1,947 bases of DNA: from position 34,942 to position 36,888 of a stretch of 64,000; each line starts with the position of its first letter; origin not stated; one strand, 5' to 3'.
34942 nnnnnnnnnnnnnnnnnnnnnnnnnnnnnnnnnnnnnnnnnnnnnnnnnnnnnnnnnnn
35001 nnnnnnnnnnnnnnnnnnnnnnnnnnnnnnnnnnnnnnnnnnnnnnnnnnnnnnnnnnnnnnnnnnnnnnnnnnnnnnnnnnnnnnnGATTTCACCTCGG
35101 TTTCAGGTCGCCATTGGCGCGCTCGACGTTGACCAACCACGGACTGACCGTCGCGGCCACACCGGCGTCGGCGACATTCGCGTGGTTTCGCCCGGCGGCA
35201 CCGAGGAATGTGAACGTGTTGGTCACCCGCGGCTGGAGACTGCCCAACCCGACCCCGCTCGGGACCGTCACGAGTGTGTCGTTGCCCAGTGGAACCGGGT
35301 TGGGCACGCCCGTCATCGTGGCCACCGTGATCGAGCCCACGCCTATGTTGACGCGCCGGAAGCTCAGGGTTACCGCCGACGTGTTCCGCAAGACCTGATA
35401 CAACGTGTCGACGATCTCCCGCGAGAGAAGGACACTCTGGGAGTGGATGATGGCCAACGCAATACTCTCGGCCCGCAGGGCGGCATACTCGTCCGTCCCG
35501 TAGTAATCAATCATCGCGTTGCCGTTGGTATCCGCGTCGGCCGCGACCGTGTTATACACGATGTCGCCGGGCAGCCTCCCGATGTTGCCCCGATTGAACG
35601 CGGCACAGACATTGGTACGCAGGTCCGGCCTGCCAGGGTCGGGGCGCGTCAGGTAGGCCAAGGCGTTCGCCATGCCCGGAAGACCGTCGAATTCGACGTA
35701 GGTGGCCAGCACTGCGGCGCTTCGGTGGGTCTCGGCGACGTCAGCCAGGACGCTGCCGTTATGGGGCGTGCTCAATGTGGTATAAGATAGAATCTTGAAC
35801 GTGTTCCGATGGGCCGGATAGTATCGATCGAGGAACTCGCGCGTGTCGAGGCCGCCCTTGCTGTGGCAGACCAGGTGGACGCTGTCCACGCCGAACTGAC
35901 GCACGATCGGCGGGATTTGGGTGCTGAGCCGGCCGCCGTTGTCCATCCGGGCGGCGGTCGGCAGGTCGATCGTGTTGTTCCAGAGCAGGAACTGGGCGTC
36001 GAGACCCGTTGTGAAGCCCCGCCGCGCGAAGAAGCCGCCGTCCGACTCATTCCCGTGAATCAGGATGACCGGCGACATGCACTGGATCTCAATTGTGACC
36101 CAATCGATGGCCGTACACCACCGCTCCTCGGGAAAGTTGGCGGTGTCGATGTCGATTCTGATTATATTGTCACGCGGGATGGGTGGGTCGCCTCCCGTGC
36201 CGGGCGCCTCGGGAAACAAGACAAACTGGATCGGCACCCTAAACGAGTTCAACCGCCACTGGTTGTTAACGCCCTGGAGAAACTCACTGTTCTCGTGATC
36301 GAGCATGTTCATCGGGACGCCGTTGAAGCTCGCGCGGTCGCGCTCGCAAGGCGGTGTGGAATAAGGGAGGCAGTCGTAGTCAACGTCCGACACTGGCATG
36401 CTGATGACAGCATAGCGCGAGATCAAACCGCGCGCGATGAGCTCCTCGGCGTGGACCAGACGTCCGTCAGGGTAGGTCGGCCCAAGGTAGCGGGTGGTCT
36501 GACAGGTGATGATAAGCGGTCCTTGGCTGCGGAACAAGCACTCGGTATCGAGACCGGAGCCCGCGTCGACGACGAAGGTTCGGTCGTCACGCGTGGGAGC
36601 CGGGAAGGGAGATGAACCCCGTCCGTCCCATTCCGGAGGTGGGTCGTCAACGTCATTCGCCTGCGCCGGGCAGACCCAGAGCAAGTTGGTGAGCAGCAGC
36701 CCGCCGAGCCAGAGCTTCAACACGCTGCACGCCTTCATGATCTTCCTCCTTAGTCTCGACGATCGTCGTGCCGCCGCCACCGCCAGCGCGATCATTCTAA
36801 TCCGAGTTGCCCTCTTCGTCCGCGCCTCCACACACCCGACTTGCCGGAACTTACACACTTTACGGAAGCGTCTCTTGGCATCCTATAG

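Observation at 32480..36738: Secreted lipase followed by a triplicated, diverged lipoprotein gene with chimeric junction scars: effector-immunity-like layout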

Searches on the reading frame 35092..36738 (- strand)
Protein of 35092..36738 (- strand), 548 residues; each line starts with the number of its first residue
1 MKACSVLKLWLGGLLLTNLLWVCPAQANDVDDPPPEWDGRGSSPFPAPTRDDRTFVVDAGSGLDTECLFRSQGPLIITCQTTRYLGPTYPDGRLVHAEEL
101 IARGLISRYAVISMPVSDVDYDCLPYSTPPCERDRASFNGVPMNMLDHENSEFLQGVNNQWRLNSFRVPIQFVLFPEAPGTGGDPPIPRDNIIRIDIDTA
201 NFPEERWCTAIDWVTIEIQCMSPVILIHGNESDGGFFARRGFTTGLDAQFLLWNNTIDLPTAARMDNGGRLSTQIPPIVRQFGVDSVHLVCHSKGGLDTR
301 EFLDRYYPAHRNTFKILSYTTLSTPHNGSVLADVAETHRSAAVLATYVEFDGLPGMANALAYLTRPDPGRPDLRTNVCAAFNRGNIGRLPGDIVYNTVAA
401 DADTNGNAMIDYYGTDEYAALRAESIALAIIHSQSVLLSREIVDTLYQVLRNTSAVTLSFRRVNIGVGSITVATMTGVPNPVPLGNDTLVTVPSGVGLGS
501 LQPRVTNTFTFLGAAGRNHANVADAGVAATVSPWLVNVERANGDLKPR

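Call 5: search_protein_families(library=pfam, proteins=[window:35092-36738:-], max_evalue=0.1)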
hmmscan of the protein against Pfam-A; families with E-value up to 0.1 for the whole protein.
window:35092-36738:- (548 aa): 5 families
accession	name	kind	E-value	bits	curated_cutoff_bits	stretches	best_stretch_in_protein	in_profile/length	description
PF24096.1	DUF7379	-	1.3e-06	28.9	33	1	286-350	71-136/191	Domain of unknown function (DUF7379)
PF02089.21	Palm_thioest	-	0.0029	17.8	26.8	1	269-330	52-114/254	Palmitoyl protein thioesterase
PF06028.17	DUF915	-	0.014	15.2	22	1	278-335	96-152/255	Alpha/beta hydrolase of unknown function (DUF915)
PF02450.21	LCAT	-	0.067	12.8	21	1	284-330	120-166/392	Lecithin:cholesterol acyltransferase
PF07819.20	PGAP1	-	0.095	12.9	24.3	0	283-332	89-135/233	PGAP1-like alpha/beta domain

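Call 6: search_protein_families(library=ncbifam, proteins=[window:35092-36738:-], max_evalue=0.1)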
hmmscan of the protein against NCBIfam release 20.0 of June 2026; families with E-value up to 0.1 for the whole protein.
window:35092-36738:- (548 aa): 0 families

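Call 9: find_homologous_proteins(query=window:35092-36738:-, max_evalue=0.001)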
Query window:35092-36738:- (548 aa): 261 proteins with E <= 0.001 among 8000 candidates; the best 120 are listed.
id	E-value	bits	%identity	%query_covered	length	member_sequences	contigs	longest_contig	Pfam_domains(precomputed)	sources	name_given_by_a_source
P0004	0.0e+0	1273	100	100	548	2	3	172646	PF24096.3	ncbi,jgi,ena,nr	ncbi:MAG TPA: hypothetical protein PKK06_06110 [Phycisphaerae bacterium]|nr:hypothetical protein [Ph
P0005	5.0e-195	667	59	95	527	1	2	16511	-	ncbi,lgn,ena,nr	ncbi:MAG: hypothetical protein KAY37_10305 [Phycisphaerae bacterium]|nr:hypothetical protein [Phycis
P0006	1.6e-188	646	58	95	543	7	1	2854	-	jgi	-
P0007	1.7e-183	629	57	95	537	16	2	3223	-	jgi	jgi:pimeloyl-ACP methyl ester carboxylesterase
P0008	2.0e-180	619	57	95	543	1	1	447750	-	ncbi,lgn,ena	-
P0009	6.0e-180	617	55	97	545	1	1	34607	-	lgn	-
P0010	7.4e-180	617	57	93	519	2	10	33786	-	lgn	-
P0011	2.1e-176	606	55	93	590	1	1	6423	-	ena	-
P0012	4.2e-169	581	55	94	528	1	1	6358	-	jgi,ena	-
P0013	6.2e-165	568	54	96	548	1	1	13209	PF24096.3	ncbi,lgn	-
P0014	1.3e-162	560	55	92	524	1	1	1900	-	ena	-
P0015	3.7e-161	555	51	97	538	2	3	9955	PF24096.3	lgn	-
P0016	6.2e-159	548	54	92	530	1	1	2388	PF24096.3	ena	-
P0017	5.6e-158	545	54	92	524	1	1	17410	-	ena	-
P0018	7.4e-157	541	54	93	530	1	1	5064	-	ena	-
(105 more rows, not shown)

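Call 11: find_encoding_contigs(protein=P0005, flank=6000, max_places=2)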
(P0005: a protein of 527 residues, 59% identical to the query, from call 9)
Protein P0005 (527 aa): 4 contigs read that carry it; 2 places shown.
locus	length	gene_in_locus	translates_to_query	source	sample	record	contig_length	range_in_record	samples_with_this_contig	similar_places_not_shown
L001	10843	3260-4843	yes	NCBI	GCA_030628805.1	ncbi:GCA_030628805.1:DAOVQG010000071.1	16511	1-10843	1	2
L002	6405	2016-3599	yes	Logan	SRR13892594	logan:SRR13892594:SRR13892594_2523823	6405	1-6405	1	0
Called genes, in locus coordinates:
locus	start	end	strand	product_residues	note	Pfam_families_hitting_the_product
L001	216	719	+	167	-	-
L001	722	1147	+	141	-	-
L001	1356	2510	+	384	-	PF07995:GSDH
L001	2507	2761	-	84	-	PF11154:DUF2934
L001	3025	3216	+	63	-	-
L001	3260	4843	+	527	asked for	-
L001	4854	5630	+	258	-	-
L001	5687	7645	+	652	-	PF20943:DUF4785_3rd (faint)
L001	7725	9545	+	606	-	PF13181:TPR_8 (faint), PF13231:PMT_2, PF00515:TPR_1 (faint), PF07719:TPR_2 (faint), PF13414:TPR_11 (weak), PF13428:TPR_14 (faint)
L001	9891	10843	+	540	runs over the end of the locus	PF01145:Band_7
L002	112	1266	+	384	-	PF07995:GSDH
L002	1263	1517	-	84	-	PF11154:DUF2934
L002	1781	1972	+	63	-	-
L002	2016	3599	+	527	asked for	-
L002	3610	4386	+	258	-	-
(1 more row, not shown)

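Call 12: find_encoding_contigs(protein=P0008, flank=6000, max_places=2)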
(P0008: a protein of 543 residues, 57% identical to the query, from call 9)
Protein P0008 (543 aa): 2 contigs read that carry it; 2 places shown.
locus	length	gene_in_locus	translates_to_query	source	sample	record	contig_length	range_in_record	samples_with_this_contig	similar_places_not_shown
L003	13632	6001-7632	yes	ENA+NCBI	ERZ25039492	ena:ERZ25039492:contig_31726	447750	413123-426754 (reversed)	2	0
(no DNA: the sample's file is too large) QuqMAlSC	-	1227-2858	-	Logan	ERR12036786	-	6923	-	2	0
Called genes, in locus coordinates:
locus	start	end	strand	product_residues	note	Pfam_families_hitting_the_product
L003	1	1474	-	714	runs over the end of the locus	PF00122:E1-E2_ATPase, PF00702:Hydrolase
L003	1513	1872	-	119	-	PF12852:Cupin_6 (faint), PF07883:Cupin_2, PF02311:AraC_binding (weak)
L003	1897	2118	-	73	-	PF19451:DUF5989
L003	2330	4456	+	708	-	-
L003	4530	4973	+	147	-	PF14108:ABA4-like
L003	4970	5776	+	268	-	-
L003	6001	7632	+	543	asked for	-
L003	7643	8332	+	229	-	-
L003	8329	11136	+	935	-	-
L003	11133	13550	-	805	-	PF00989:PAS, PF08448:PAS_4, PF13426:PAS_9, PF00989:PAS, PF08448:PAS_4, PF13426:PAS_9, PF00512:HisKA, PF02518:HATPase_c, +5 more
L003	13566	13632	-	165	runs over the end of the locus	PF01590:GAF (weak)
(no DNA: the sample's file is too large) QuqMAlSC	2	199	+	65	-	?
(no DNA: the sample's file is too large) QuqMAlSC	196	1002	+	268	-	-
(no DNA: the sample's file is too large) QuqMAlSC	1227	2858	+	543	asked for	-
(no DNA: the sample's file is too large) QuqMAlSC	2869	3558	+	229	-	-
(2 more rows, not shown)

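Call 19: find_related_loci(query=A2, collection=genome_contigs, flank=7000)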
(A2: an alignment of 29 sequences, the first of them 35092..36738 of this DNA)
Query A2 (548 aa) in genome_contigs; peptide patterns used: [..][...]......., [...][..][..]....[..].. (x = any residue, [..] = any of these).
600 stretches matched a pattern (row limit reached: there are more); 566 encode a relative of the query (tblastn E <= 1e-3); the best 80 are kept; 80 distinct loci.
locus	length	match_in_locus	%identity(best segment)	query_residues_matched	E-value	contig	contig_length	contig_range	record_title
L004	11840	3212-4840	58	4-546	0e+0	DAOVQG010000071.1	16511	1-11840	MAG TPA_asm: Phycisphaerales bacterium isolate CSMAG_1569 CSMAG_1569_k141_1183375_length_16511_cov_20.6037, whole genome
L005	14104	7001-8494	50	41-546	2e-153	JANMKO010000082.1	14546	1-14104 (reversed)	MAG: Betaproteobacteria bacterium isolate OTE_64_metabat_164 OTE_64_k141_4723246, whole genome shotgun sequence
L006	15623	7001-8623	40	22-546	9e-108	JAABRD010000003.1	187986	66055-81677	MAG: Thiotrichaceae bacterium isolate S06.Bin195 NODE_3_length_187986_cov_6.25316, whole genome shotgun sequence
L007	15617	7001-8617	39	27-546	8e-108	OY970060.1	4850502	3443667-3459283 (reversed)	MAG: uncultured Acidobacteriota bacterium isolate MFD01916.bin.c.4 genome assembly, chromosome: 1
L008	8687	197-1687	50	39-546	2e-125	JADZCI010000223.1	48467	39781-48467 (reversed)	MAG: Bryobacterales bacterium isolate SJ717 c_000000447429, whole genome shotgun sequence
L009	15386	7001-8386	37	55-531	4e-77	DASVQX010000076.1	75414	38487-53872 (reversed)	MAG TPA_asm: Pyrinomonadaceae bacterium isolate SMAG_U3219 k141_316811, whole genome shotgun sequence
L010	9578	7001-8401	37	45-546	1e-71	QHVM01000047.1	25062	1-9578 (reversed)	MAG: Acidobacteria bacterium isolate AA32 14_1009_16_40cm_scaffold_4552_curated, whole genome shotgun sequence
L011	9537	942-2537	33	42-546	2e-70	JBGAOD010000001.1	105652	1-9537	MAG: Phycisphaerales bacterium isolate MAG_AAO_H10.069 AAOH10-69_opera_contig_976, whole genome shotgun sequence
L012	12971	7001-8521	35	33-546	8e-73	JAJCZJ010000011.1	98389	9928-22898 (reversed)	MAG: Deltaproteobacteria bacterium isolate OFTM157 OFTM157_10, whole genome shotgun sequence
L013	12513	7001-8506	33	1-531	3e-65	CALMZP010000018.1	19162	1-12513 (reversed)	MAG TPA_asm: uncultured Acidobacteria bacterium isolate SRR6670122_bin.76_CONCOCT_v1.1_MAG genome assembly, contig: ERZ5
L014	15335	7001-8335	34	41-502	5e-60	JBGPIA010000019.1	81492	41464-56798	MAG: Candidatus Krumholzibacteriia bacterium isolate OBJ_0618_7090110_345 k141_8818006_length_81492_cov_26.9973, whole g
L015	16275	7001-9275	37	160-545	4e-59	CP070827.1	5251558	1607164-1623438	MAG: Phycisphaerales bacterium isolate bin11 chromosome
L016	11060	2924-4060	37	19-423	1e-55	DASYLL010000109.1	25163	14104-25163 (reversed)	MAG TPA_asm: Thermoanaerobaculia bacterium isolate SMAG_U4347 k141_3252880, whole genome shotgun sequence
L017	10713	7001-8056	36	33-403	1e-54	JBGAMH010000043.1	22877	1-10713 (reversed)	MAG: Candidatus Eisenbacteria bacterium isolate MAG_MBR_H10.5 MBRH10-5_opera_contig_7677, whole genome shotgun sequence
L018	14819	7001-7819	41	42-336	8e-54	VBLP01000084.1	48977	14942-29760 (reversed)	MAG: Deltaproteobacteria bacterium isolate DP_38 14_0903_13_30cm_scaffold_284120, whole genome shotgun sequence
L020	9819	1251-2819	33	20-546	2e-60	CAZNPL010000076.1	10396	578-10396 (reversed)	MAG TPA_asm: uncultured Phycisphaeraceae bacterium isolate SRP141376_co2_188 genome assembly, contig: NODE_12118_length_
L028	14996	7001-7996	35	39-386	6e-42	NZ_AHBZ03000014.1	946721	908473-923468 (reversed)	Pseudoalteromonas citrea strain DSM 8771 contig014, whole genome shotgun sequence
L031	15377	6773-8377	33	43-546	9e-53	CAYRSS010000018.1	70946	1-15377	MAG TPA_asm: uncultured Phycisphaeraceae bacterium isolate SRP329715_co1_283 genome assembly, contig: NODE_423_length_70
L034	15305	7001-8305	28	7-438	4e-35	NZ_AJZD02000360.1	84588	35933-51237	Vibrio splendidus 12E03 12E03_contig_97, whole genome shotgun sequence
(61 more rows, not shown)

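Call 31: predict_structure(alignment_id=A2)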
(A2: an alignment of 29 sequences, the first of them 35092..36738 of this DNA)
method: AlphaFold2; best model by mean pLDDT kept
length: 548 residues; sequences in the alignment: 29
mean_pLDDT: 88.6   pTM: 0.87
mean pLDDT of the five models: 88.6, 88.2, 87.0, 85.9, 84.5
residues with pLDDT >= 90: 412; 70-90: 83; 50-70: 13; < 50: 40
segments of 3 or more residues with pLDDT < 50: 1-40
pLDDT, mean of each block of 10 residues (from residue 1): 34 40 34 37 86 93 80 93 97 97 97 90 63 91 97 86 96 97 96 92 79 96 94 88 98 96 96 97 98 96 97 97 94 91 90 83 80 94 94 98 96 92 93 94 95 95 93 95 97 95 96 97 97 98 88
secondary structure, 60 per line:
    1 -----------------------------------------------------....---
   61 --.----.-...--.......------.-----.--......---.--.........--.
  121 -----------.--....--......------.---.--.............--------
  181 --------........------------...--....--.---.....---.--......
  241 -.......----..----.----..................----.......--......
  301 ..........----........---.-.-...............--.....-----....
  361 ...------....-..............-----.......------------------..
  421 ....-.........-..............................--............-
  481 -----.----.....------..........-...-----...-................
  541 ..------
elements in order: E54-57 E75-81 H97-102 E109-117 E135-138 H143-146 E160-169 E189-196 E209-211 E214-217 E224-228 H235-240 H242-248 H264-281 E286-292 H295-310 E315-322 H330-344 E347-351 H357-363 H370-373 H375-388 E394-400 H419-424 H426-434 H436-452 E453-465 E468-479 H492-495 E505-511 H525-542
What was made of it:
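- On Bacterial lipolytic enzymes, family I (true lipases): CHSKGG (S293) lies between strand 286-292 and helix 295-310 (call 31).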

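Call 35: fold_search(model_id=the predicted structure, library=pdb)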
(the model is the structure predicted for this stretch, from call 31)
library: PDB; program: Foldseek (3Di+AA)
matches with E <= 10: 1576; with E <= 0.001: 131
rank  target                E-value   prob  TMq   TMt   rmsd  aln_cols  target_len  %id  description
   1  6wpy_A                1.6e-09  1.00  0.34  0.70   6.8       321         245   17  Crystal structure of Bacillus licheniformis lipase BlEst2 in mature form (released 2021-06-09)
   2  7cof                  2.1e-09  1.00  0.33  0.54   9.0       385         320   18  Cholesterol esterase from Burkholderia stabilis (orthorhombic crystal form) (released 2020-12-16)
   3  4lip_D                2.2e-09  1.00  0.33  0.54   8.8       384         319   18  PSEUDOMONAS LIPASE COMPLEXED WITH RC-(RP, SP)-DIBUTYLCARBAMOYLGLYCERO-3-O-BUTYLPHOSPHONATE (released 1998-08-19)
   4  2lip                  3.3e-09  1.00  0.33  0.53   9.9       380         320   17  PSEUDOMONAS LIPASE OPEN CONFORMATION (released 1997-03-12)
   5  1ys1                  8.0e-09  1.00  0.34  0.55   8.8       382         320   18  Burkholderia cepacia lipase complexed with hexylphosphonic acid (R)-2-methyl-3-phenylpropyl ester (released 2005-05-17)
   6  8xy5_A                1.7e-08  1.00  0.33  0.53   9.0       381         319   18  Open conformation of Burkholderia stagnalis lipase (released 2025-01-22)
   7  6cl4                  2.4e-08  1.00  0.33  0.58   6.3       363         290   16  LipC12 - Lipase from metagenomics (released 2019-03-13)
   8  1ex9                  3.4e-08  1.00  0.30  0.55   9.0       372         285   17  CRYSTAL STRUCTURE OF THE PSEUDOMONAS AERUGINOSA LIPASE COMPLEXED WITH RC-(RP,SP)-1,2-DIOCTYLCARBAMOYL-GLYCERO-3-O-OCTYLP (released 2000-10-18)
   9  5ce5                  4.9e-08  1.00  0.33  0.45  11.8       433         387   15  Probing the roles of two tryptophans surrounding the unique zinc coordination site in lipase family I.5 (released 2015-12-02)
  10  9g8u_A                5.8e-08  1.00  0.33  0.59   6.6       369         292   16  Structure of the LipA:LipB complex from Acinetobacter baumannii (released 2025-02-19)
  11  6wpx_A                1.5e-07  1.00  0.34  0.40   6.1       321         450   17  Crystal structure of Bacillus licheniformis lipase BlEst2 in propetide form (released 2021-06-09)
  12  6wpx_B                1.6e-07  1.00  0.34  0.40   6.1       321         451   17  Crystal structure of Bacillus licheniformis lipase BlEst2 in propetide form (released 2021-06-09)
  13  4gxn                  1.8e-07  1.00  0.35  0.64   5.8       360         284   12  Diethylphosphonate Inhibited Structure of the Proteus mirabilis Lipase (released 2013-02-06)
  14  1cvl                  1.9e-07  1.00  0.35  0.57   7.4       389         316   14  CRYSTAL STRUCTURE OF BACTERIAL LIPASE FROM CHROMOBACTERIUM VISCOSUM ATCC 6918 (released 1997-04-01)
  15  6jd9                  2.2e-07  1.00  0.33  0.61   8.3       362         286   13  Proteus mirabilis lipase mutant - I118V/E130G (released 2019-07-24)
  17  2es4_B                2.8e-07  1.00  0.32  0.53   8.0       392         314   15  Crystal structure of the Burkholderia glumae lipase-specific foldase in complex with its cognate lipase (released 2006-03-07)
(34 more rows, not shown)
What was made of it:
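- The nearest structural relatives include lipases that need a membrane-anchored partner encoded downstream (2es4, 9g8u; call 35). Their PDB complexes with Lif/LipB were among the hits (2es4, 9g8u; call 35).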

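Call 51: search_protein_families(library=pfam, proteins=[L034:8519-10522:+, L028:8384-10405:+, L007:8616-10928:+, L034:6980-8515:+], max_evalue=0.01)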
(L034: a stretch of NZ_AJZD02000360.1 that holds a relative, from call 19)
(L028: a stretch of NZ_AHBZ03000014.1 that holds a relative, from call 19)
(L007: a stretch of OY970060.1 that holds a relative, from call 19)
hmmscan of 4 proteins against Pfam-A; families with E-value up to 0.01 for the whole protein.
L034:8519-10522:+ (668 aa): 0 families

L028:8384-10405:+ (674 aa): 0 families

L007:8616-10928:+ (771 aa): 5 families
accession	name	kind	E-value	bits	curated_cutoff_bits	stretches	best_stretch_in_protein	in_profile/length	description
PF02369.22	Big_1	-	0.0002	21.8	34.9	1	555-617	19-82/93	Bacterial Ig-like domain (group 1)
PF17963.7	Big_9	-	0.00084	20.6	23.6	0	653-749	15-88/89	Bacterial Ig domain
PF20943.3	DUF4785_3rd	-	0.0011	19.4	24.5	0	438-508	14-87/106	Domain of unknown function (DUF4785) C-terminal domain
PF16640.11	Big_3_5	-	0.002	19.1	35.5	1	548-628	7-81/88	Bacterial Ig-like domain (group 3)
PF00630.25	Filamin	-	0.0068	17.7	26.9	0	195-272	18-85/93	Filamin/ABP280 repeat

L034:6980-8515:+ (512 aa): 0 families

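Call 53: search_solved_structures(query=A2, max_evalue=0.01)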
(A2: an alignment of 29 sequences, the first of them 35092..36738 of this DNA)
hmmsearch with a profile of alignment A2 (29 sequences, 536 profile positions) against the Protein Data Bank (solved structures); distinct sequences matched with E-value up to 0.01: 36.
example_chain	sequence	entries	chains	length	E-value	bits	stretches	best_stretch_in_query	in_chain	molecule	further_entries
6wpx_A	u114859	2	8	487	5.9e-12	48.1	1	212-327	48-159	BlEst2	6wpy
1qge_D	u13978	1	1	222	1.7e-11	46.6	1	213-374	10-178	PROTEIN (TRIACYLGLYCEROL HYDROLASE)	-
1cvl_A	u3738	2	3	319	4.7e-11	45.2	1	213-374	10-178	TRIACYLGLYCEROL HYDROLASE | Lipase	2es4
1tah_B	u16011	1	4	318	4.8e-11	45.1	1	213-374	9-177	LIPASE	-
8xy5_A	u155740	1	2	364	6.8e-10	41.3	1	213-374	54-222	Alpha/beta hydrolase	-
1hqd_A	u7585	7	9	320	3.3e-09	39.1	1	213-374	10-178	LIPASE | TRIACYL-GLYCEROL-HYDROLASE | TRIACYL-GLYCEROL HYDROLASE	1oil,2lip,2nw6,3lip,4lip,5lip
1ys1_X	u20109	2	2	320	3.4e-09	39.1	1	213-374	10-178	Lipase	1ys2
7cof_A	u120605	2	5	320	6.8e-09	38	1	213-374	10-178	Alpha/beta hydrolase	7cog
9g8u_A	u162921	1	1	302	1.4e-07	33.7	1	252-374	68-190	Lactonizing lipase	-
6z1p_BK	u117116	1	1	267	7.8e-06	27.9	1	247-319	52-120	mS79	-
6nkc_A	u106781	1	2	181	2.2e-05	26.5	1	212-299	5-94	Lipase, Lip_vut1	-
5ct8_A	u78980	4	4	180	4.6e-05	25.4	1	213-297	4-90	Quadruple mutant lipase A | Esterase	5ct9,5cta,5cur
3w9u_A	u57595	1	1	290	0.00011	24.1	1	213-381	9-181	Putative lipase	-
4gw3_A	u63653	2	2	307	0.00013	24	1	213-381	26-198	Putative lipase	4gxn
3d2a_A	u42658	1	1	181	0.00013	23.9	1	213-297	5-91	Lipase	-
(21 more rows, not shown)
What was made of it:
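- On Tle/Tli T6SS lipase effector-immunity pairs: The profile against PDB hits family-I lipases (call 53).
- On Lipase-specific foldase (Lif, Pfam Lipase_chap): The lipase domain resembles family I.1/I.2 (calls 35, 53).
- On Bacterial lipolytic enzymes, family I (true lipases): Foldseek E is ~1e-9 and the profile E is 6e-12 to lipases of this family (calls 35, 53).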

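Call 83: search_protein_families(library=padloc, proteins=[window:35092-36738:-], max_evalue=0.01)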
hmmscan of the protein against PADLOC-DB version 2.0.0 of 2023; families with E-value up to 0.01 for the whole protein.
window:35092-36738:- (548 aa): 0 families
